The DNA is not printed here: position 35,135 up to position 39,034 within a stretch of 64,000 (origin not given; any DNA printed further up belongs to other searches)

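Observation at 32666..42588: Ten-kb locus of three giant cell-surface proteins with three different anchoring solutions and no recognisable enzymatic partner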

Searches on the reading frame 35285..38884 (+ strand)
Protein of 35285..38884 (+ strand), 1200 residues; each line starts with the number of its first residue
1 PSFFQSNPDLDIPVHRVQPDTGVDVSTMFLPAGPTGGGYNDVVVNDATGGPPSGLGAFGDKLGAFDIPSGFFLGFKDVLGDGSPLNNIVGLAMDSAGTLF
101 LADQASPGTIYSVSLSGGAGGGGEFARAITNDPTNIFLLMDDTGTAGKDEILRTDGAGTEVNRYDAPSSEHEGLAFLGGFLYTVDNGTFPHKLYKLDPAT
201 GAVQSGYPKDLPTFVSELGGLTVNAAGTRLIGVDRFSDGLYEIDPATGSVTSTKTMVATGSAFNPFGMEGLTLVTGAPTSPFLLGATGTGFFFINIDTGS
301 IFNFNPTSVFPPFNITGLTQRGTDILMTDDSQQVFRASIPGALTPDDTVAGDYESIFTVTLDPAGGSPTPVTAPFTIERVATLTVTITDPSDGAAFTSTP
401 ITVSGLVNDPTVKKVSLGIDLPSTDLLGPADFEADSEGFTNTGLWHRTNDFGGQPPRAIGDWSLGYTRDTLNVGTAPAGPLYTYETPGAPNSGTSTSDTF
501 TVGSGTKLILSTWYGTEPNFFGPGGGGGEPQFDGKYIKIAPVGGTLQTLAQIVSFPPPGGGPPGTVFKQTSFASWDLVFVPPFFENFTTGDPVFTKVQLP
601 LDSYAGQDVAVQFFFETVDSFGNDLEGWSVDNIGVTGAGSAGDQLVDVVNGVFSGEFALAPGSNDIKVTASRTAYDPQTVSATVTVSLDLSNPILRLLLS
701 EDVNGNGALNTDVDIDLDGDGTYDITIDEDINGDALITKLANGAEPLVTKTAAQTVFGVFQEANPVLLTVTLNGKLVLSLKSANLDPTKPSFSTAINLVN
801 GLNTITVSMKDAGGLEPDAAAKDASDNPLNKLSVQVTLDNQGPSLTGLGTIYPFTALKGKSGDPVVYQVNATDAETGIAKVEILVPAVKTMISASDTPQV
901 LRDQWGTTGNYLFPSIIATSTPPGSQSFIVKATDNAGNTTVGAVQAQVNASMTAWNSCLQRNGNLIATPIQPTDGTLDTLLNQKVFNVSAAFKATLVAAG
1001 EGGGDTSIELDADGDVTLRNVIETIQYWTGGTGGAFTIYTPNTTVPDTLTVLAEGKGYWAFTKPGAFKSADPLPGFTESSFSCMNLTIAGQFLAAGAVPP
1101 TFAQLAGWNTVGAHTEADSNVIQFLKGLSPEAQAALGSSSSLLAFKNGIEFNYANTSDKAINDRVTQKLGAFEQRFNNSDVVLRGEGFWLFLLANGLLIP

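Call 47: predict_structure(alignment_id=A2)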
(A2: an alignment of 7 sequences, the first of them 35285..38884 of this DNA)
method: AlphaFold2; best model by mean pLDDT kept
length: 1200 residues; sequences in the alignment: 7
mean_pLDDT: 51.8   pTM: 0.32
mean pLDDT of the five models: 51.8, 48.9, 48.4, 45.1, 42.3
residues with pLDDT >= 90: 35; 70-90: 217; 50-70: 329; < 50: 619
segments of 3 or more residues with pLDDT < 50: 1-54, 56-58, 65-74, 94-97, 107-110, 114-124, 307-313, 340-493, 515-533, 584-592, 616-642, 645-654, 670-683, 685-692, 701-748, 815-830, 848-859, 873-877, 904-909, 951-956, 967-976, 997-1014, 1029-1056, 1072-1079, 1088-1200
pLDDT, mean of each block of 10 residues (from residue 1): 29 35 35 30 33 48 44 49 55 48 52 38 57 80 74 72 84 89 88 91 90 87 89 86 90 76 68 77 76 83 57 63 66 54 30 31 35 31 38 38 40 35 29 28 28 25 24 26 26 51 70 44 28 64 80 73 79 77 44 65 77 50 30 44 46 47 53 40 47 53 32 39 38 32 42 63 73 74 69 68 71 50 38 63 51 40 55 49 55 51 48 58 64 60 58 49 51 43 65 54 31 55 58 41 37 47 66 40 53 30 25 34 40 37 30 35 33 33 34 31
secondary structure, 60 per line:
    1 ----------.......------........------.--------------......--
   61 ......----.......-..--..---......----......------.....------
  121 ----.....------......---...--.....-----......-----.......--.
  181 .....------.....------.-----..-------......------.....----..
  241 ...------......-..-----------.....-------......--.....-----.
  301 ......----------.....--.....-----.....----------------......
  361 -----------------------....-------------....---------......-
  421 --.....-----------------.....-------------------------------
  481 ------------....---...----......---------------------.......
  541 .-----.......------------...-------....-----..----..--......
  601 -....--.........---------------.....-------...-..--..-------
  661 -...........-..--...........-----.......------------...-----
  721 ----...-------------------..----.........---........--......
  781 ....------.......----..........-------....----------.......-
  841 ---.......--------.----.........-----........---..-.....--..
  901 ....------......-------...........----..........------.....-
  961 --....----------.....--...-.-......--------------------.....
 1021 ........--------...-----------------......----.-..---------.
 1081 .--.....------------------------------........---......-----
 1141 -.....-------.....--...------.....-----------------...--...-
elements in order (helices of 4 or more, strands of 3 or more residues): E11-17 E24-31 E53-58 E61-66 E71-77 E88-93 E98-103 E110-114 E125-129 E136-141 E150-154 E160-165 E171-177 E180-185 E192-196 E218-223 E230-234 E239-243 E250-255 E270-274 E282-287 E290-294 E300-306 E317-321 E324-328 E334-338 E355-360 E384-387 E401-404 E414-419 E423-427 E445-449 E493-496 E500-502 E507-512 E534-541 E547-553 E566-568 E576-579 E595-600 E608-616 E632-636 E644-646 E662-672 E678-688 E694-700 E713-715 E725-727 E753-761 E765-772 E775-781 E791-797 E802-811 H819-822 E833-839 E844-850 E864-872 E878-885 H899-904 E911-916 E924-934 E939-948 E955-959 E963-966 H977-981 E984-986 H990-995 H1018-1021 E1022-1028 E1037-1039 E1057-1062 E1084-1088 H1119-1126 H1130-1135 H1142-1146 H1154-1158 H1170-1174 E1192-1194 E1197-1199

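Call 87: fold_search(model_id=the predicted structure, library=pdb)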
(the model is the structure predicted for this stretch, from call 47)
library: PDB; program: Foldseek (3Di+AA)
matches with E <= 10: 1665; with E <= 0.001: 656
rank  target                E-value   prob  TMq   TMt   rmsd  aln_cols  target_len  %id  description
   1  9ozi_A                5.7e-11  1.00  0.13  0.09  43.8      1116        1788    9  Cryo-EM structure of chicken ROS1 in apo-state. This is the complete map and model. (released 2026-02-25)
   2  6fg9_A                5.4e-09  1.00  0.11  0.14  35.1      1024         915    8  Mouse SORCS2 ectodomain (sortilin related VPS10 domain containing receptor 2) (released 2018-08-01)
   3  9e78_0O               6.9e-09  1.00  0.14  0.43  13.5       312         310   11  48-nm repeat of the Leishmania tarentolae doublet microtubule (released 2025-03-12)
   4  5yzv_D                2.3e-08  1.00  0.13  0.43  13.7       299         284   14  Biophysical and structural characterization of the thermostable WD40 domain of a prokaryotic protein, Thermomonospora  (released 2018-10-03)
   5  3mbr                  2.4e-08  1.00  0.15  0.66   4.7       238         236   15  Crystal Structure of the Glutaminyl Cyclase from Xanthomonas campestris (released 2010-06-30)
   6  7klj_A                2.9e-08  1.00  0.13  0.40  13.3       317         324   14  Crystal structure of the WD-repeat domain of human KIF21A (released 2020-12-16)
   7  6y7o_C                3.1e-08  1.00  0.13  0.38  13.1       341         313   11  The complex between the eight-bladed symmetrical designer protein Tako8 and the silicotungstic acid Keggin (STA) (released 2020-12-16)
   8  1l0q_A                3.7e-08  1.00  0.13  0.33  14.3       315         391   17  Tandem YVTN beta-propeller and PKD domains from an archaeal surface layer protein (released 2002-11-06)
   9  5yzv_C                3.9e-08  1.00  0.13  0.44  13.1       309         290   13  Biophysical and structural characterization of the thermostable WD40 domain of a prokaryotic protein, Thermomonospora  (released 2018-10-03)
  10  7a5p_z                4.3e-08  1.00  0.13  0.29  14.0       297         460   13  Human C Complex Spliceosome - Medium-resolution PERIPHERY (released 2020-10-14)
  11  2z2p_A                4.7e-08  1.00  0.14  0.45  16.0       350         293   14  Crystal Structure of catalytically inactive H270A virginiamycin B lyase from Staphylococcus aureus with Quinupristin (released 2007-06-19)
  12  8eoi_A                5.7e-08  1.00  0.13  0.16  29.4      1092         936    9  Structure of a human EMC:human Cav1.2 channel complex in GDN detergent (released 2023-05-24)
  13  5yzv_A                6.5e-08  1.00  0.13  0.43  13.1       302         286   14  Biophysical and structural characterization of the thermostable WD40 domain of a prokaryotic protein, Thermomonospora  (released 2018-10-03)
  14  5m89_A                6.9e-08  1.00  0.12  0.37  12.8       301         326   12  Spliceosome component (released 2018-03-14)
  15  9oxs_B                7.9e-08  1.00  0.13  0.36  13.4       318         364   13  CRYO-EM STRUCTURE OF the human mPSF IN COMPLEX WITH THE AAUAAU poly(A) signal (released 2025-11-26)
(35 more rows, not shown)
